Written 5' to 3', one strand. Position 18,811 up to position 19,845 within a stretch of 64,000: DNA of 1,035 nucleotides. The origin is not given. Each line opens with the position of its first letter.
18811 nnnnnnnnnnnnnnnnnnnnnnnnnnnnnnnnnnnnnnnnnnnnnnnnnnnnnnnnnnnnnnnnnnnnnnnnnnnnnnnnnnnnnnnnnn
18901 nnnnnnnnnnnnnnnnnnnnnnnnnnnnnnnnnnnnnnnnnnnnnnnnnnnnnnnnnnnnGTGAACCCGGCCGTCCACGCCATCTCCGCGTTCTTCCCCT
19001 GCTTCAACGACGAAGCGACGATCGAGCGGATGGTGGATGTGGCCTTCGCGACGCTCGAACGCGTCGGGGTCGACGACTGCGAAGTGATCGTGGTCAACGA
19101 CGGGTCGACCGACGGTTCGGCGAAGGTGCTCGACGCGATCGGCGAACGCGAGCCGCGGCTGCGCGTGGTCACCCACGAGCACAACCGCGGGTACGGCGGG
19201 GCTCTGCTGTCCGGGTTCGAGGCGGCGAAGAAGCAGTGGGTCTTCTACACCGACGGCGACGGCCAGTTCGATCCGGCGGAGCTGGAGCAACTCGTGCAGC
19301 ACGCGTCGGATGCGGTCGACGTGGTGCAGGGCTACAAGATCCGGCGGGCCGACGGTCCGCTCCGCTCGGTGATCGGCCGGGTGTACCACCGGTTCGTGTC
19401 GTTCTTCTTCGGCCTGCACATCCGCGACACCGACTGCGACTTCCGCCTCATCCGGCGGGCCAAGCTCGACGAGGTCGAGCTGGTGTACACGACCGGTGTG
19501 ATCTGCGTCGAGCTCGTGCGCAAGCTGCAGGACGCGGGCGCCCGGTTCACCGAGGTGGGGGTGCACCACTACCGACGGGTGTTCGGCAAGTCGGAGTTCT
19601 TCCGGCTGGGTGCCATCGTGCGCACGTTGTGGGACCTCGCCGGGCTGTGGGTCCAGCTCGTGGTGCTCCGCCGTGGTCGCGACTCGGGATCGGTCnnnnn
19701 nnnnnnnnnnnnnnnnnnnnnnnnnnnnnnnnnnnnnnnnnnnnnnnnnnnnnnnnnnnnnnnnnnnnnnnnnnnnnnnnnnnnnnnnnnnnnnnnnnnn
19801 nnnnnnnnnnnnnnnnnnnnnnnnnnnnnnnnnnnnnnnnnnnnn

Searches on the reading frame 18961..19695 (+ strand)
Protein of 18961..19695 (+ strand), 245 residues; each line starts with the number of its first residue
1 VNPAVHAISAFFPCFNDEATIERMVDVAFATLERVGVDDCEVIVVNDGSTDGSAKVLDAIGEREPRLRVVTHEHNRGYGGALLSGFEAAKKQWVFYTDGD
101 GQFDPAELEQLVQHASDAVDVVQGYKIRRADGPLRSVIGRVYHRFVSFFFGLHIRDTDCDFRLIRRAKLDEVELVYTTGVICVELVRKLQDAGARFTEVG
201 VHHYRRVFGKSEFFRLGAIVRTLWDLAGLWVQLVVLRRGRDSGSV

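Call 29: search_protein_representatives(protein=window:18961-19695:+)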
Query: 245 residues. Proteins with E-value up to 0.001 (for the whole library): 104098; up to 1e-10: 11750; up to 1e-30: 618. The best 150 are listed.
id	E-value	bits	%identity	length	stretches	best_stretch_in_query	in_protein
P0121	4.5e-104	363.4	70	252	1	1-240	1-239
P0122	1.7e-101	355.0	68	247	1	1-238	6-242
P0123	4.9e-87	307.6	60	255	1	1-243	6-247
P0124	1.5e-86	306.0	61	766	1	2-240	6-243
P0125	3.5e-86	304.8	64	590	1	9-235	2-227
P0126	2.6e-83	295.4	61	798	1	5-236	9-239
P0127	9.5e-81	287.1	75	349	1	1-176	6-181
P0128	5.0e-78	278.1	57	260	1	7-235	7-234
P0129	2.0e-73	263.1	56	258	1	1-236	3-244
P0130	5.2e-73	261.7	53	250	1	2-240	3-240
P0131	1.6e-70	253.5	52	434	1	6-237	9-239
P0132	3.8e-70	252.3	53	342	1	6-235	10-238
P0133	8.1e-70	251.2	51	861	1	2-239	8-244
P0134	1.7e-69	250.2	67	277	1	38-242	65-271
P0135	6.5e-69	248.3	50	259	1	7-237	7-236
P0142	2.6e-64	233.2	51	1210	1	7-238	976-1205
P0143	2.8e-64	233.1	48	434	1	7-234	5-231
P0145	1.1e-63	231.2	51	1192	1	2-227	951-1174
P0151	7.2e-61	222.0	50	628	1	7-242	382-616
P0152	8.5e-61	221.7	49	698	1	7-236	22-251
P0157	1.4e-57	211.1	47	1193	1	3-238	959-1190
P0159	1.2e-56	208.2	45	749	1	8-238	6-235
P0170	4.2e-53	196.5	47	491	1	8-241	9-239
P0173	3.9e-52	193.4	40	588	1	5-239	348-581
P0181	6.8e-49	182.8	42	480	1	6-229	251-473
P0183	2.7e-48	180.8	42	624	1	5-225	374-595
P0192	6.7e-47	176.2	41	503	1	4-236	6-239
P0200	1.4e-45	171.9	38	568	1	4-235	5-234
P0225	4.7e-43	163.6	40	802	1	7-233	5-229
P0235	3.0e-42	161.0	40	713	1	7-234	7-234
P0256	2.4e-41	158.0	46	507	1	7-214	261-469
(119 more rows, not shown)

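Call 30: search_protein_families(library=pfam, proteins=[P0124, P0125, P0126, P0133, P0142, P0145, P0151, P0152, P0159, P0225], max_evalue=0.001)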
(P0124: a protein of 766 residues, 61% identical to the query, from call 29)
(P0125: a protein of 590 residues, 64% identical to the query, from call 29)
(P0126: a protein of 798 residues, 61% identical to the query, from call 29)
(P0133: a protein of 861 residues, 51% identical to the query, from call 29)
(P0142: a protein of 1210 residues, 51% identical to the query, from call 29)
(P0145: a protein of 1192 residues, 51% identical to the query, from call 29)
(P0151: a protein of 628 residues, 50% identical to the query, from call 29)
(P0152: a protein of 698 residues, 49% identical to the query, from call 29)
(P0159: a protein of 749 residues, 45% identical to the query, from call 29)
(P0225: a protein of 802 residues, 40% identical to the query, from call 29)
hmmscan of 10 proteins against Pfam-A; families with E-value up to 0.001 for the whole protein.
P0124 (766 aa): 4 families
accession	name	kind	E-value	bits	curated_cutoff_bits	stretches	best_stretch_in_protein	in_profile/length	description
PF00535.33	Glycos_transf_2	-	2e-23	83.6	23.3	1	13-170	1-162/168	Glycosyl transferase family 2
PF13641.12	Glyco_tranf_2_3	-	1.6e-11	45.1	27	1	12-182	3-182/230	Glycosyltransferase like family 2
PF10111.15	Glyco_tranf_2_2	-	0.00027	20.9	27.3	1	44-107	31-95/276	Glycosyltransferase like family 2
PF13231.12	PMT_2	-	0.00034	21.3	26.1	1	313-463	3-145/160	Dolichyl-phosphate-mannose-protein mannosyltransferase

P0125 (590 aa): 4 families
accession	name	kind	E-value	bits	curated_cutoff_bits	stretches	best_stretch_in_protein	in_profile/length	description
PF00535.33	Glycos_transf_2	-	1.3e-26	93.9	23.3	1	4-164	3-167/168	Glycosyl transferase family 2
PF13641.12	Glyco_tranf_2_3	-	2.2e-07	31.6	27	1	4-166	6-176/230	Glycosyltransferase like family 2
PF13231.12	PMT_2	-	4.3e-05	24.2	26.1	1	320-461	4-154/160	Dolichyl-phosphate-mannose-protein mannosyltransferase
PF12804.13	NTP_transf_3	-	0.00012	22.7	27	1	17-108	26-112/160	MobA-like NTP transferase domain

P0126 (798 aa): 2 families
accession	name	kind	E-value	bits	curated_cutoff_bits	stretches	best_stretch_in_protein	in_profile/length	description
PF00535.33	Glycos_transf_2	-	8.4e-23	81.6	23.3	1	13-174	1-166/168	Glycosyl transferase family 2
PF13231.12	PMT_2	-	4.7e-05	24.1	26.1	1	307-454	3-150/160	Dolichyl-phosphate-mannose-protein mannosyltransferase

P0133 (861 aa): 4 families
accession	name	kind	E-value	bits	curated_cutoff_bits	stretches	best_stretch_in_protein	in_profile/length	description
PF00535.33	Glycos_transf_2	-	1e-25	91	23.3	1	15-175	1-165/168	Glycosyl transferase family 2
PF13231.12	PMT_2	-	4.4e-13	50.2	26.1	1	367-467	25-125/160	Dolichyl-phosphate-mannose-protein mannosyltransferase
PF13641.12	Glyco_tranf_2_3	-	2.7e-08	34.6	27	1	14-178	3-175/230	Glycosyltransferase like family 2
PF02366.24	PMT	-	4.6e-06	26.8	22.7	1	363-483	82-209/245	Dolichyl-phosphate-mannose-protein mannosyltransferase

P0142 (1210 aa): 4 families
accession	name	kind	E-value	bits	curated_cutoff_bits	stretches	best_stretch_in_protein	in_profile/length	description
PF00535.33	Glycos_transf_2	-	1.4e-23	84.1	23.3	1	981-1138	4-166/168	Glycosyl transferase family 2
PF09586.16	YfhO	-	2.3e-16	59.8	28.5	2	861-922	774-835/835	Bacterial membrane protein YfhO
PF10111.15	Glyco_tranf_2_2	-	1.4e-05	25.1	27.3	1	1006-1069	28-92/276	Glycosyltransferase like family 2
PF13641.12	Glyco_tranf_2_3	-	0.00011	22.8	27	1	975-1068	1-96/230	Glycosyltransferase like family 2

P0145 (1192 aa): 2 families
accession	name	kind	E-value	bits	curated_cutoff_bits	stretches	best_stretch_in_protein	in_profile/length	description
PF09586.16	YfhO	-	4.5e-26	91.9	28.5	2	29-564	5-516/835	Bacterial membrane protein YfhO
PF00535.33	Glycos_transf_2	-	4.2e-25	89.1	23.3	1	958-1117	1-165/168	Glycosyl transferase family 2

P0151 (628 aa): 6 families
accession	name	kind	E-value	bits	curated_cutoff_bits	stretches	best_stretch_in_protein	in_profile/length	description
PF01041.23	DegT_DnrJ_EryC1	-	2.1e-122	409.3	19.8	1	16-364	3-358/360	DegT/DnrJ/EryC1/StrS aminotransferase family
PF00535.33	Glycos_transf_2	-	8.3e-26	91.3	23.3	1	384-542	1-163/168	Glycosyl transferase family 2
PF13641.12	Glyco_tranf_2_3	-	5.7e-09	36.8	27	1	383-523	3-148/230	Glycosyltransferase like family 2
PF01212.27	Beta_elim_lyase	-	2.8e-07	30.6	27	1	37-217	32-228/288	Beta-eliminating lyase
PF10111.15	Glyco_tranf_2_2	-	2.2e-05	24.5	27.3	1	407-476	23-93/276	Glycosyltransferase like family 2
PF01053.26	Cys_Met_Meta_PP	-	0.00022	20.4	27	1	37-160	52-175/381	Cys/Met metabolism PLP-dependent enzyme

P0152 (698 aa): 3 families
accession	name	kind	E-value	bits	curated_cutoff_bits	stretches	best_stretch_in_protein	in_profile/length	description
PF00535.33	Glycos_transf_2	-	5.5e-26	91.9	23.3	1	24-184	1-164/168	Glycosyl transferase family 2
PF13641.12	Glyco_tranf_2_3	-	5.4e-06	27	27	1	23-146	3-128/230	Glycosyltransferase like family 2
PF10111.15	Glyco_tranf_2_2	-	8.5e-05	22.6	27.3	1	52-128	28-104/276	Glycosyltransferase like family 2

P0159 (749 aa): 3 families
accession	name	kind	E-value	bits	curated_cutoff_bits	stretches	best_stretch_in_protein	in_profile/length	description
PF00535.33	Glycos_transf_2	-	7.5e-24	85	23.3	1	7-168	1-166/168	Glycosyl transferase family 2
PF13641.12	Glyco_tranf_2_3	-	7e-07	29.9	27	1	4-138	1-138/230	Glycosyltransferase like family 2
PF10111.15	Glyco_tranf_2_2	-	0.00059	19.9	27.3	0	35-99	28-93/276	Glycosyltransferase like family 2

P0225 (802 aa): 4 families
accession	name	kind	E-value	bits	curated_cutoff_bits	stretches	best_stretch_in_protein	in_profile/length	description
PF00535.33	Glycos_transf_2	-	1.5e-31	110.1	23.3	1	7-166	1-165/168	Glycosyl transferase family 2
PF10111.15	Glyco_tranf_2_2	-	1.2e-05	25.3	27.3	1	12-111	6-105/276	Glycosyltransferase like family 2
PF13641.12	Glyco_tranf_2_3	-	1.6e-05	25.5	27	1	4-107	1-106/230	Glycosyltransferase like family 2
PF13704.12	Glyco_tranf_2_4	-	0.00016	22.6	27.5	1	37-97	20-81/98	Glycosyl transferase family 2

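Call 37: find_related_loci(query=A2, collection=genome_contigs, flank=10000)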
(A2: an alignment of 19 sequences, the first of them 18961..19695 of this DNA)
Query A2 (245 aa) in genome_contigs; peptide patterns used: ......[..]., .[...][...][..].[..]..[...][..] (x = any residue, [..] = any of these).
600 stretches matched a pattern (row limit reached: there are more); 598 encode a relative of the query (tblastn E <= 1e-3); the best 80 are kept; 80 distinct loci.
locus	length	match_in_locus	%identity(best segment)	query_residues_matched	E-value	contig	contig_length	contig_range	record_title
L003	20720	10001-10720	83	1-240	2e-130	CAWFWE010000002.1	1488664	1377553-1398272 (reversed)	MAG: uncultured Actinomycetes bacterium isolate MFD04944.bin.2.69 genome assembly, contig: contig_21982, whole genome sh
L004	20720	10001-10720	82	1-240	1e-127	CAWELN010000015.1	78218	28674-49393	MAG: uncultured Actinomycetes bacterium isolate MFD05841.bin.2.21 genome assembly, contig: contig_30664, whole genome sh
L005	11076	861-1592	73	1-244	2e-116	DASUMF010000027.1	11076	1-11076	MAG TPA_asm: Acidimicrobiia bacterium isolate SMAG_U1564 k141_565986, whole genome shotgun sequence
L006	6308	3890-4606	73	1-240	1e-115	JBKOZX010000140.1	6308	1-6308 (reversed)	MAG: Actinomycetota bacterium isolate GB_HAYS_MAG_00023 GB_HAYS_000001051705, whole genome shotgun sequence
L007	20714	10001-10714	73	2-240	2e-114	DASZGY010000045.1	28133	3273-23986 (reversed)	MAG TPA_asm: Acidimicrobiia bacterium isolate SMAG_U6561 k141_3071143, whole genome shotgun sequence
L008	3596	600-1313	71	2-240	1e-115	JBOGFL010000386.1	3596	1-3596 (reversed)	MAG: Acidimicrobiia bacterium isolate M3-B2_metabat2.bin.34 k127_462831, whole genome shotgun sequence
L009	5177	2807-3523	67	1-240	2e-102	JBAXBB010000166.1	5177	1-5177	MAG: Actinomycetes bacterium isolate ELA156 MAG156_166, whole genome shotgun sequence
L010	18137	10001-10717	74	1-240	2e-116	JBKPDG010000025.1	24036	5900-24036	MAG: Actinomycetota bacterium isolate GB_EKS_MAG_00030 GB_EKS_000001159692, whole genome shotgun sequence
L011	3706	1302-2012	64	1-238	7e-100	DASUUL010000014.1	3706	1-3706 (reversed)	MAG TPA_asm: Acidimicrobiia bacterium isolate SMAG_U1788 k141_521644, whole genome shotgun sequence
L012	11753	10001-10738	59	1-238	1e-87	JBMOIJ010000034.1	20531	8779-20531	MAG: Acidimicrobiia bacterium isolate Deming_bin.436 contig6648, whole genome shotgun sequence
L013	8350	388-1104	61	5-244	7e-87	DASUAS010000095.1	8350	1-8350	MAG TPA_asm: Acidimicrobiia bacterium isolate SMAG_U2501 k141_915868, whole genome shotgun sequence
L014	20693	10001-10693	59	2-233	2e-85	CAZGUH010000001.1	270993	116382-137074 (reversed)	MAG TPA_asm: uncultured Ilumatobacteraceae bacterium isolate binchicken_co242_131 genome assembly, contig: NODE_127_leng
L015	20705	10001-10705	58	4-239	2e-85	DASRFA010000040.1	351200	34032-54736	MAG TPA_asm: Candidatus Binatia bacterium isolate SMAG_U10020 k141_1754895, whole genome shotgun sequence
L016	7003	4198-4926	54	1-244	2e-85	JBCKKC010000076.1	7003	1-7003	Acidimicrobiia bacterium isolate SLM_MC1B_68-O05 Node_76_length_7003_cov_84.580463, whole genome shotgun sequence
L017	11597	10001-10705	56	2-237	7e-85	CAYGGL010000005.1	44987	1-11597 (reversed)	MAG TPA_asm: uncultured Acidimicrobiaceae bacterium isolate ERP113451_co1_84 genome assembly, contig: NODE_748_length_44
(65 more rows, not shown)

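Call 54: predict_structure(alignment_id=A2)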
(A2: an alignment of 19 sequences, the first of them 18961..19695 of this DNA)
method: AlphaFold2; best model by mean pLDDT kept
length: 245 residues; sequences in the alignment: 19
mean_pLDDT: 91.3   pTM: 0.89
mean pLDDT of the five models: 91.3, 90.8, 90.7, 90.7, 89.3
residues with pLDDT >= 90: 170; 70-90: 65; 50-70: 7; < 50: 3
segments of 3 or more residues with pLDDT < 50: 243-245
pLDDT, mean of each block of 10 residues (from residue 1): 95 96 97 97 98 97 98 95 98 95 96 98 92 82 89 88 98 92 95 97 85 76 87 74 48
secondary structure, 60 per line:
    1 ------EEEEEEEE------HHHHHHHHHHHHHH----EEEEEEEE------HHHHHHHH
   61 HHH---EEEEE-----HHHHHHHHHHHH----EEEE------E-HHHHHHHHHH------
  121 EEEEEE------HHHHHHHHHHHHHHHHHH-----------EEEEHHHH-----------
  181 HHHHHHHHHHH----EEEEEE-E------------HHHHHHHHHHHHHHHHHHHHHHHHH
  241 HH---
elements in order: E7-14 H21-34 E39-46 H53-63 E67-71 H77-88 E93-96 H105-114 E121-126 H133-150 E162-165 H166-169 H181-191 E196-201 H216-242

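Call 56: fold_search(model_id=the predicted structure, library=pdb)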
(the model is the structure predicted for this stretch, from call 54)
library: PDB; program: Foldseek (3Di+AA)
matches with E <= 10: 1638; with E <= 0.001: 363
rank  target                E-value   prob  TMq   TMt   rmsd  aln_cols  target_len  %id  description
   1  9bhc_A                9.7e-18  1.00  0.71  0.58   3.4       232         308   21  Salmonella undecaprenyl-phosphate 4-deoxy-4-formamido-L-arabinose transferase (ArnC) (released 2025-02-12)
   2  9asc_A                2.1e-17  1.00  0.77  0.60   2.8       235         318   23  Cryo-EM Structure of the Glycosyltransferase ArnC from Salmonella enterica in the UDP-bound State Determined on Talos  (released 2025-02-05)
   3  9bhe_A                2.7e-17  1.00  0.75  0.60   3.2       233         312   24  Salmonella undecaprenyl-phosphate 4-deoxy-4-formamido-L-arabinose transferase (ArnC) bound to UDP (released 2025-02-12)
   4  9bhc_B                3.9e-17  1.00  0.72  0.59   3.2       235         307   21  Salmonella undecaprenyl-phosphate 4-deoxy-4-formamido-L-arabinose transferase (ArnC) (released 2025-02-12)
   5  9bhe_B                4.7e-17  1.00  0.76  0.61   2.9       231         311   23  Salmonella undecaprenyl-phosphate 4-deoxy-4-formamido-L-arabinose transferase (ArnC) bound to UDP (released 2025-02-12)
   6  9b77_A                1.1e-16  1.00  0.72  0.58   3.4       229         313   21  Cryo-EM Structure of the Glycosyltransferase ArnC from Salmonella enterica in the Apo State Determined on Krios micros (released 2025-02-05)
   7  8vxh_A                1.4e-16  1.00  0.72  0.58   3.6       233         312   21  Cryo-EM Structure of the Glycosyltransferase ArnC from Salmonella enterica in the Apo State Determined on Talos Arctic (released 2025-02-05)
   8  9hwj_A                1.1e-15  1.00  0.71  0.59   6.8       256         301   23  Structure of Undecaprenyl-phosphate 4-deoxy-4-formamido-L-arabinose transferase embedded in nanodisc (released 2026-01-14)
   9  9nyf_A                4.2e-15  1.00  0.72  0.58   4.1       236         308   20  Cryo-EM structure of the glycosyltransferase GtrB (tetramer volume) (released 2025-12-17)
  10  9nyc_A                1.1e-14  1.00  0.72  0.57   4.2       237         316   21  Cryo-EM structure of the glycosyltransferase GtrB in the substrate-bound state (released 2025-12-17)
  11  9nyd_B                2.3e-14  1.00  0.70  0.57   3.5       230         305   20  Cryo-EM structure of the glycosyltransferase GtrB in the pre-catalysis and product-bound state (released 2025-12-17)
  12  5mlz                  2.4e-14  1.00  0.77  0.55   2.9       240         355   19  Dolichyl phosphate mannose synthase in complex with GDP and Mg2+ (released 2017-08-09)
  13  9nyd_A                5.5e-14  1.00  0.72  0.58   3.8       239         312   21  Cryo-EM structure of the glycosyltransferase GtrB in the pre-catalysis and product-bound state (released 2025-12-17)
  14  9nyd_C                8.6e-14  1.00  0.70  0.57   3.4       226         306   19  Cryo-EM structure of the glycosyltransferase GtrB in the pre-catalysis and product-bound state (released 2025-12-17)
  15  9nye_A                1.5e-13  1.00  0.64  0.53   5.0       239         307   21  Cryo-EM structure of the glycosyltransferase GtrB in the apo state (octamer volume) (released 2025-12-17)
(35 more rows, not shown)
